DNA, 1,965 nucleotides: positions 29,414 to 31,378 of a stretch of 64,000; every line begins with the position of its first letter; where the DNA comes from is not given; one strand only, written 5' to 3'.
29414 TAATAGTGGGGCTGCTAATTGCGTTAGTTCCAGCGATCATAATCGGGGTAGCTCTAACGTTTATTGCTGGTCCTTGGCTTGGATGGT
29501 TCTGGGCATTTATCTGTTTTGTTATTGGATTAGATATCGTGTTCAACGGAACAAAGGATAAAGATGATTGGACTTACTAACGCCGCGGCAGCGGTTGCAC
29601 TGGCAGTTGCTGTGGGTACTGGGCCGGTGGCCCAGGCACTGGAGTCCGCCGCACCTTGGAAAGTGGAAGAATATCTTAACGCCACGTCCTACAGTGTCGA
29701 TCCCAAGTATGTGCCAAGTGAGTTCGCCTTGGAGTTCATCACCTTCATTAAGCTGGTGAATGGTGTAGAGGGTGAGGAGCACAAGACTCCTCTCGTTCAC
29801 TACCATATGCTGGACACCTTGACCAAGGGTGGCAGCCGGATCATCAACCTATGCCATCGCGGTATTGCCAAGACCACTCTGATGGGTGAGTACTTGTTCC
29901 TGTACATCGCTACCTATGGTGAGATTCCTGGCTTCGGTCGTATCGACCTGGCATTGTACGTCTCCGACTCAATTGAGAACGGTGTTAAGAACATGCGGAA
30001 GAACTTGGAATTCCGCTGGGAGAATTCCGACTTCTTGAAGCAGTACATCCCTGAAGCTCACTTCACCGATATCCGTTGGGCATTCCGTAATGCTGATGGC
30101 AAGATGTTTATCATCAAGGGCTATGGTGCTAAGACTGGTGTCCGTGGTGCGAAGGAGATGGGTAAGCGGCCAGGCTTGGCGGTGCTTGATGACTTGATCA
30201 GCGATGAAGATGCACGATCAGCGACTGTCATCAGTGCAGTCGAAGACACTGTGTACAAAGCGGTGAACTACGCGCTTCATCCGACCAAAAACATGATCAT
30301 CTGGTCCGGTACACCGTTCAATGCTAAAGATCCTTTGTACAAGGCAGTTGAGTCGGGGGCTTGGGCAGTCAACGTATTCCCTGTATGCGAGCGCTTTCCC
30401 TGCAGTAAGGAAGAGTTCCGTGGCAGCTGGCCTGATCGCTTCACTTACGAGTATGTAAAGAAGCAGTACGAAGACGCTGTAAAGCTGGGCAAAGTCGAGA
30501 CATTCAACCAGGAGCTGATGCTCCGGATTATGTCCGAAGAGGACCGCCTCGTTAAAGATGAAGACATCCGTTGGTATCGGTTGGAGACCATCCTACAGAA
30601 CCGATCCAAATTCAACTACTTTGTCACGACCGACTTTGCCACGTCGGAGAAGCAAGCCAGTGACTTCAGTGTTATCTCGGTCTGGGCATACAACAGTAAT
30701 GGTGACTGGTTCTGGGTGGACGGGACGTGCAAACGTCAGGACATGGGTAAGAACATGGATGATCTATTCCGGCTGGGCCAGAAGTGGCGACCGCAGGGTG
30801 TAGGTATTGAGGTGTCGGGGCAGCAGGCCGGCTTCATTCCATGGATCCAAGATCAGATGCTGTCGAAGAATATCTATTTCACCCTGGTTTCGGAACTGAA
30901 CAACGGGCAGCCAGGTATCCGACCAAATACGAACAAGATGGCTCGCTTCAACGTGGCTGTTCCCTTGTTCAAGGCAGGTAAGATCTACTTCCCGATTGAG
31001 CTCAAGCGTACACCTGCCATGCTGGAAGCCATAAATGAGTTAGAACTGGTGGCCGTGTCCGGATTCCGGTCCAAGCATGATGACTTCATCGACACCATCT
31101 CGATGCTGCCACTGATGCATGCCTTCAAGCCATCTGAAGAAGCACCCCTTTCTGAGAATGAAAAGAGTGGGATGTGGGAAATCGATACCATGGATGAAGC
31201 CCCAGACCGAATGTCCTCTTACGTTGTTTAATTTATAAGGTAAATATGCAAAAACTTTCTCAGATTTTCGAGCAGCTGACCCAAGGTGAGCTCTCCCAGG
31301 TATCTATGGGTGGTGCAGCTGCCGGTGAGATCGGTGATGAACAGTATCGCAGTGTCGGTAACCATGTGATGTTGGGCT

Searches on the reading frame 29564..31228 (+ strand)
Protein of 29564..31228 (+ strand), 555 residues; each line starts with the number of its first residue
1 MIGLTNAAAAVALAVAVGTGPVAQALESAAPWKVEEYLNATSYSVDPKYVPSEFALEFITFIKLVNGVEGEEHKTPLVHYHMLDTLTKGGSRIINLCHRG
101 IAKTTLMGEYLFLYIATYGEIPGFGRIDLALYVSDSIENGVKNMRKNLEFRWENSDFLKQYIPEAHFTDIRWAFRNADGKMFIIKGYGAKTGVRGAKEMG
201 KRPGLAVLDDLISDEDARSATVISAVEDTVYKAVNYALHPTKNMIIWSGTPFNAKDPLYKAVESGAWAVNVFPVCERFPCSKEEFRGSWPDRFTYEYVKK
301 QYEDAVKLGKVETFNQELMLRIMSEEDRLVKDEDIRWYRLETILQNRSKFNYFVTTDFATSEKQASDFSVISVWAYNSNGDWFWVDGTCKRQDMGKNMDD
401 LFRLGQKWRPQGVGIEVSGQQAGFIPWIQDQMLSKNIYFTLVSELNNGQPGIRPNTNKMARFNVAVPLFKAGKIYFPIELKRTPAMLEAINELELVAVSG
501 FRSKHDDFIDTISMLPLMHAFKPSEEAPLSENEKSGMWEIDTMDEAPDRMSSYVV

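Call 7: search_dna_similar(query=window:29564-31228:+, collection=phages, mode=protein, max_rows=40)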
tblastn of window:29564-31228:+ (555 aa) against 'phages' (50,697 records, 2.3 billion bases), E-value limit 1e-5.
Records with a match: 495; places in all: 495; records where one place covers at least 80% of the query: 480.
Best place of each record, by identity: 60-80% 183; <60% 312.
By first word of the organism name: Vibrio 108; Pseudomonas 101; Escherichia 68; Klebsiella 29; Erwinia 21; Achromobacter 17; Rhizobium 16; Pectobacterium 14; Salmonella 11; Stenotrophomonas 10; and 29 more.
By host as written in the record: - 88; Pseudomonas aeruginosa 39; Escherichia coli 28; Vibrio breoganii 15; Klebsiella pneumoniae 14; Pseudomonas aeruginosa ATCC 27853 12; Achromobacter xylosoxidans I2BC 12; Pseudomonas aeruginosa PAO1 11; and 134 more.
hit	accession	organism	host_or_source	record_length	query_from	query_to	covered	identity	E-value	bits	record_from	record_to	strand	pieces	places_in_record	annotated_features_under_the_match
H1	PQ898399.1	Enterobacter phage SonariX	Enterobacter cloacae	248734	27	555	95%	67.9%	0e+0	779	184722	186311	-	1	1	hypothetical protein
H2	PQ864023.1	Enterobacter phage vB_Ecl_SABI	Enterobacter cloacae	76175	27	555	95%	67.9%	0e+0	779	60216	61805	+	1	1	hypothetical protein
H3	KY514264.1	Pectobacterium phage vB_PatP_CB1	Pectobacterium atrosepticum DSM 18077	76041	34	538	91%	70.1%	0e+0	762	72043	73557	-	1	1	terminase large subunit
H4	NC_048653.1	Pectobacterium phage vB_PatP_CB1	Pectobacterium atrosepticum DSM 18077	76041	34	538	91%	70.1%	0e+0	762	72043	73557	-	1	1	terminase large subunit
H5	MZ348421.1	Kosakonia phage Kc283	Kosakonia cowanii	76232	34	539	91%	70.0%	0e+0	764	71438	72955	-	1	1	terminase large subunit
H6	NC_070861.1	Kosakonia phage Kc283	Kosakonia cowanii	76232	34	539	91%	70.0%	0e+0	764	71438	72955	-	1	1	terminase large subunit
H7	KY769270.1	Pectobacterium phage phiA41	Pectobacterium wasabiae SCC3193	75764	34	539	91%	70.0%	0e+0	763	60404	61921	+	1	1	terminase-like family protein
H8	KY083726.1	Pectobacterium phage A38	Pectobacterium wasabiae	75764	34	539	91%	70.0%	0e+0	763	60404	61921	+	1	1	terminase-like family protein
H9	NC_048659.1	Pectobacterium phage phiA41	Pectobacterium wasabiae SCC3193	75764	34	539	91%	70.0%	0e+0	763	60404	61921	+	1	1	terminase-like family protein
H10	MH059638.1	Pectobacterium phage Nepra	Pectobacterium atrosepticum DSM18077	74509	34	539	91%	70.0%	0e+0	762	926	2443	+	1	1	putative terminase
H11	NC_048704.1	Pectobacterium phage Nepra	Pectobacterium atrosepticum DSM18077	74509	34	539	91%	70.0%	0e+0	762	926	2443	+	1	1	putative terminase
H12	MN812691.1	Pectobacterium phage Horatius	Dickeya solani F155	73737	34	539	91%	69.8%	0e+0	762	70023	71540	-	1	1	putative terminase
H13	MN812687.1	Pectobacterium phage Possum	Pectobacterium atrosepticum F41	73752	34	539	91%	69.8%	0e+0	762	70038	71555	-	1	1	terminase large subunit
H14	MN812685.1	Pectobacterium phage Arno152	Pectobacterium atrosepticum F41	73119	34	539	91%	69.8%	0e+0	762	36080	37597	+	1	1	record has no annotation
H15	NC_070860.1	Pectobacterium phage Possum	Pectobacterium atrosepticum F41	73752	34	539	91%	69.8%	0e+0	762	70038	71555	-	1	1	terminase large subunit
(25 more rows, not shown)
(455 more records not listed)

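Call 15: find_related_loci(query=window:29564-31228:+, collection=viral_contigs, flank=10000)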
Query window:29564-31228:+ (555 aa) in viral_contigs; peptide patterns used: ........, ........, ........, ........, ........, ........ (x = any residue, [..] = any of these).
472 stretches matched a pattern; 470 encode a relative of the query (tblastn E <= 1e-3); the best 80 are kept; 80 distinct loci.
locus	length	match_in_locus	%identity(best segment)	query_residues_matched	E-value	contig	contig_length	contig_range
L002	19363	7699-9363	94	1-555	0e+0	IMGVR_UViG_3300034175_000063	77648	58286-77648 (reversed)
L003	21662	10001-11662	87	1-555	0e+0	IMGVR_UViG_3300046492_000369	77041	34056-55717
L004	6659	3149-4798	79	1-555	0e+0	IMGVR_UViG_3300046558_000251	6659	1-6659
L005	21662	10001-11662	78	1-555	0e+0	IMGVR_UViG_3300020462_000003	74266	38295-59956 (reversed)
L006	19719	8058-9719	77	1-555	0e+0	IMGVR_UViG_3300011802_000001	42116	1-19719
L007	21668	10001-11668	77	2-555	0e+0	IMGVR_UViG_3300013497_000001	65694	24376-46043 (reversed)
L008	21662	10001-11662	77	1-555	0e+0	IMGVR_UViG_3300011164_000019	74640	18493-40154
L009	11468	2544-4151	79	21-555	0e+0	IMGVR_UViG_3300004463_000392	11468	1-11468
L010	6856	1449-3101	77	4-555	0e+0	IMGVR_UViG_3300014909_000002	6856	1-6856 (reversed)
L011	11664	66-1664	78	21-555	0e+0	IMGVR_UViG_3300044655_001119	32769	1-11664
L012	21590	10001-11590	79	27-555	0e+0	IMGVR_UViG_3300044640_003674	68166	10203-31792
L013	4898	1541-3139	78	21-555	0e+0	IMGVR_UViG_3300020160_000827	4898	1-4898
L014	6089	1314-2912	78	21-555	0e+0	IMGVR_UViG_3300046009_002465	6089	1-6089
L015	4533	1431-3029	78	21-555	0e+0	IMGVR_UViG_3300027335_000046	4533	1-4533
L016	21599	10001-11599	78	21-555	0e+0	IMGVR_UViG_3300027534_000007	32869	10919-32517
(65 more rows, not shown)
